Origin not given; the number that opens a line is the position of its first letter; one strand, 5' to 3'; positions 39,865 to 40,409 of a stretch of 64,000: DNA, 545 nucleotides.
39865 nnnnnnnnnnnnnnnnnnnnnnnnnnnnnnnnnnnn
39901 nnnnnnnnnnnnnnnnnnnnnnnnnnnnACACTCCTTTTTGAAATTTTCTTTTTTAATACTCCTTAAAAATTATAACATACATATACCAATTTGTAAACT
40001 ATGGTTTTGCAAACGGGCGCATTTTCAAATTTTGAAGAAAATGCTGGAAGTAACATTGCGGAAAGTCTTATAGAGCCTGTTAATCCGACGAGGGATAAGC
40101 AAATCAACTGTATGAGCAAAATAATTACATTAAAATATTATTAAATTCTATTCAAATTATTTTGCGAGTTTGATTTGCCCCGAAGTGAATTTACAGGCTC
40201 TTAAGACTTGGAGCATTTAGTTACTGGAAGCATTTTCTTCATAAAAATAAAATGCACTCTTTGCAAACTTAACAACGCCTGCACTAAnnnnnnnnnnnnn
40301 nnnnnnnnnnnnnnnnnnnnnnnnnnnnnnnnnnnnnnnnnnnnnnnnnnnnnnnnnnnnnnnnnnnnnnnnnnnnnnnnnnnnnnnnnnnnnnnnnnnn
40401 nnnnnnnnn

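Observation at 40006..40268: The repeat is a MITE: terminal inverted repeats, whole-length hairpin, 8-9 bp flanking duplications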

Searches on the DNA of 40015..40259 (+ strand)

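Call 12: search_dna_similar(query=window:40015-40259:+, collection=plasmids, mode=distant, max_evalue=0.001)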
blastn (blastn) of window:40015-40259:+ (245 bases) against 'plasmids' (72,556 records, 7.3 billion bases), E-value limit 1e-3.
No match.
